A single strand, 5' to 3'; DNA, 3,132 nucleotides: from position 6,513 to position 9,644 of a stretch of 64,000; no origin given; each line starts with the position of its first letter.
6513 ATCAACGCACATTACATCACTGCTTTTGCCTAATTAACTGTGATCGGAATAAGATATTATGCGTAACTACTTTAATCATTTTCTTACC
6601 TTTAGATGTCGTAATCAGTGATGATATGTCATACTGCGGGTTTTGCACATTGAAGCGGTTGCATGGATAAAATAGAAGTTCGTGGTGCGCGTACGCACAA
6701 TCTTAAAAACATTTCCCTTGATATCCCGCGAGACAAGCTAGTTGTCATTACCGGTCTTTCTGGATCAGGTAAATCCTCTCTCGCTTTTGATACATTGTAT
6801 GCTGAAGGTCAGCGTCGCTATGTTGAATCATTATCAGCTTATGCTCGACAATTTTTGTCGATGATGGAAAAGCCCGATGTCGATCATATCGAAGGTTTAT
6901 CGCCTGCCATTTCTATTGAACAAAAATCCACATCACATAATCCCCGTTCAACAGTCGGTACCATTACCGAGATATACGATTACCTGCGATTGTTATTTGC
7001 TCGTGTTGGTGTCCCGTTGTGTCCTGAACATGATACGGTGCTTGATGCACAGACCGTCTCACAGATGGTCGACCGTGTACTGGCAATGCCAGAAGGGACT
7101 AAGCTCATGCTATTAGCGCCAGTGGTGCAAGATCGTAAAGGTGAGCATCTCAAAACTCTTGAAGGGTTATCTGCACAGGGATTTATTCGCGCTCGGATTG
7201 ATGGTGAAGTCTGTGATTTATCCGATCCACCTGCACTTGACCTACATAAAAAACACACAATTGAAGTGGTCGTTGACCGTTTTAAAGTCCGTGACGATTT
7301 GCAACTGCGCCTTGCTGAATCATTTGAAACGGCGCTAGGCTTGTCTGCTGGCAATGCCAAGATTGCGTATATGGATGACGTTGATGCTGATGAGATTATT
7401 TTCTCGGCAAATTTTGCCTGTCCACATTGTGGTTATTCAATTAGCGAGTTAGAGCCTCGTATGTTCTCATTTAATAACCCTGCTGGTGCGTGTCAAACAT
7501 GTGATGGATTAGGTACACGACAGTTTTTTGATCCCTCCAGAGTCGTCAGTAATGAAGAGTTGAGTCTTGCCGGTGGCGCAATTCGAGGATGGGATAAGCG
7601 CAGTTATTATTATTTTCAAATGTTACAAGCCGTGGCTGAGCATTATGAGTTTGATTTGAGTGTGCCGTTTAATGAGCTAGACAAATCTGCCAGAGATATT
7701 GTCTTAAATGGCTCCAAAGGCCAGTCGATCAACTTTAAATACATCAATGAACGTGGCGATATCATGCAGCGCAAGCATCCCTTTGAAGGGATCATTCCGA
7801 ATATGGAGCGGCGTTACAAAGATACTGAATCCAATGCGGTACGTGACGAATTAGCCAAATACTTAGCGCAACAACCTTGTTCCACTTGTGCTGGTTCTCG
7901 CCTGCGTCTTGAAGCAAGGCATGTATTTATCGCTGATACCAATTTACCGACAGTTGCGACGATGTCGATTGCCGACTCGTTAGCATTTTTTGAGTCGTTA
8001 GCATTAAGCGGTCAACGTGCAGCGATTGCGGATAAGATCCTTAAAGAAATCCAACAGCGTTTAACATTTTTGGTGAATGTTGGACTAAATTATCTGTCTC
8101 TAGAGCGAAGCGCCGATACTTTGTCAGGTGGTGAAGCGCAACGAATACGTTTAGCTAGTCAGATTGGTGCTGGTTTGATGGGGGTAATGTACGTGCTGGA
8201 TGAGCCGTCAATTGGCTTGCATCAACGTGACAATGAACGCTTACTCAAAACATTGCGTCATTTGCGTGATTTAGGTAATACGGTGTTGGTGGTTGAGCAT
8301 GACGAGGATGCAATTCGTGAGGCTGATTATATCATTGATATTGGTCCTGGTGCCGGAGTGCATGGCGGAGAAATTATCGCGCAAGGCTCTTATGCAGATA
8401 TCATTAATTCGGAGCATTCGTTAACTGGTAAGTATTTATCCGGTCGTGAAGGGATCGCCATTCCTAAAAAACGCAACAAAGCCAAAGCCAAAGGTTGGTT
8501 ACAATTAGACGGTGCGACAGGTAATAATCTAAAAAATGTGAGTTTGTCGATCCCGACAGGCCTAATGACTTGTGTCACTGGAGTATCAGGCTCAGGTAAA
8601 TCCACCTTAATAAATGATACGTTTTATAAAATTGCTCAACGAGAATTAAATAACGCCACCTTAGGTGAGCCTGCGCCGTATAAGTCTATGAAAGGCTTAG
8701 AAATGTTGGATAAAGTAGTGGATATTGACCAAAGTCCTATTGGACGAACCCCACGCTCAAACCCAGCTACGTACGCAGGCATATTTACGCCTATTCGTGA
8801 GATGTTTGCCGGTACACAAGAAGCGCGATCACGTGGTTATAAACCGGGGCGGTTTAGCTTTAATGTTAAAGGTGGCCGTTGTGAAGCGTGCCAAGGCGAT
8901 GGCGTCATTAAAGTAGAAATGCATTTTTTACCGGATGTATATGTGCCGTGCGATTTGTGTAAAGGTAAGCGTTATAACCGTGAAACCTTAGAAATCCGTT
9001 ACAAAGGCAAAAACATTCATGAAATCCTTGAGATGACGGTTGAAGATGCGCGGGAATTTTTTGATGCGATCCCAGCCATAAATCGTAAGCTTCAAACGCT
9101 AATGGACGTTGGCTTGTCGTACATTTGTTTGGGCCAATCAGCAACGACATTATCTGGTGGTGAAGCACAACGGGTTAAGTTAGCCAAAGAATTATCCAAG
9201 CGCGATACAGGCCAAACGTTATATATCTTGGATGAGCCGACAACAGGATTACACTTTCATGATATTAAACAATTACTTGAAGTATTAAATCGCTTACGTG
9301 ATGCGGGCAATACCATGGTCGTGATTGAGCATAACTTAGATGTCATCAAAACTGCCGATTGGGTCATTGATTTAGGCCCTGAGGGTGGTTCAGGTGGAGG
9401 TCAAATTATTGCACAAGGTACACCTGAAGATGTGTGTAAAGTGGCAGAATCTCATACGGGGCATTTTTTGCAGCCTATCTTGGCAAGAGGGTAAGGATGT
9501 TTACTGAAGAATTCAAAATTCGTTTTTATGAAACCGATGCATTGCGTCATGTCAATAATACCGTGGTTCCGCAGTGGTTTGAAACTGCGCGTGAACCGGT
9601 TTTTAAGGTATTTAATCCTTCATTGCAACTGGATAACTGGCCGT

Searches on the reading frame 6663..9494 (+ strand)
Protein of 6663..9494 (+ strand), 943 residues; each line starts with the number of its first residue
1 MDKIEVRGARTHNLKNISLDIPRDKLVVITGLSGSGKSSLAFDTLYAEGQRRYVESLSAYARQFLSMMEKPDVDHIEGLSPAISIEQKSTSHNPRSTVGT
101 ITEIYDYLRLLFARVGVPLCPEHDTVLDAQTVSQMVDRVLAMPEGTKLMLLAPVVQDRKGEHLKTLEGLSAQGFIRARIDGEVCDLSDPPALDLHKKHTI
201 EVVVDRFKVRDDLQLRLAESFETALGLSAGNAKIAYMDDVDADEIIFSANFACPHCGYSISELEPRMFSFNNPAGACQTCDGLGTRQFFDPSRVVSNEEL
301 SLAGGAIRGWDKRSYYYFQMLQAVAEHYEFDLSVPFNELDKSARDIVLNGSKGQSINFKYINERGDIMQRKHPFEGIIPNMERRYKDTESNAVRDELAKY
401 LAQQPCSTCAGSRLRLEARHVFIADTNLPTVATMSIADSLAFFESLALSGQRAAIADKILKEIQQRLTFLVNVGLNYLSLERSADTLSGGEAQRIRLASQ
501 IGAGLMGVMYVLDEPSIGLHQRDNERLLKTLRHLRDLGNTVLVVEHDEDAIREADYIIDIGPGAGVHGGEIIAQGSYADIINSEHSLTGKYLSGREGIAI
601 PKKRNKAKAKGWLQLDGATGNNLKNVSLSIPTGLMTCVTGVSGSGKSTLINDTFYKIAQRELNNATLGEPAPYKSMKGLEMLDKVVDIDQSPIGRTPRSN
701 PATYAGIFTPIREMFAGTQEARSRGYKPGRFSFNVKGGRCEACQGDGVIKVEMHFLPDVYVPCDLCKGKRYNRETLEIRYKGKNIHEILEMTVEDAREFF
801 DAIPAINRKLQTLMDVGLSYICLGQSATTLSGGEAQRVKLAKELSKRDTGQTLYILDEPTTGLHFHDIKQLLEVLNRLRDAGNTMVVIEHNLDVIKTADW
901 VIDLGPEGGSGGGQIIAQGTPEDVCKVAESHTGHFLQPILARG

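Call 53: search_protein_families(library=pfam, proteins=[window:6663-9494:+], max_evalue=0.00001)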
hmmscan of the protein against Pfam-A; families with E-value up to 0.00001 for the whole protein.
window:6663-9494:+ (943 aa): 6 families
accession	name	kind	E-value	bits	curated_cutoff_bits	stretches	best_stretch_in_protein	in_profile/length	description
PF17755.6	UvrA_DNA-bind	-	2.5e-38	131.2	23.2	1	290-399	1-110/110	UvrA DNA-binding domain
PF17760.6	UvrA_inter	-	5e-37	126.5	23.3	1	130-237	1-108/109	UvrA interaction domain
PF00005.33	ABC_tran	-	4.7e-22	79.5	25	0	806-861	85-137/137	ABC transporter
PF02463.25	SMC_N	-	5.3e-10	39.5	40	0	826-902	133-209/220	RecF/RecN/SMC N terminal domain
PF13555.12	AAA_29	-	5.9e-08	32.8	27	0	631-650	20-39/61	P-loop containing region of AAA domain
PF13191.12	AAA_16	-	1.2e-06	29.6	32.6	0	25-64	25-63/167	AAA ATPase domain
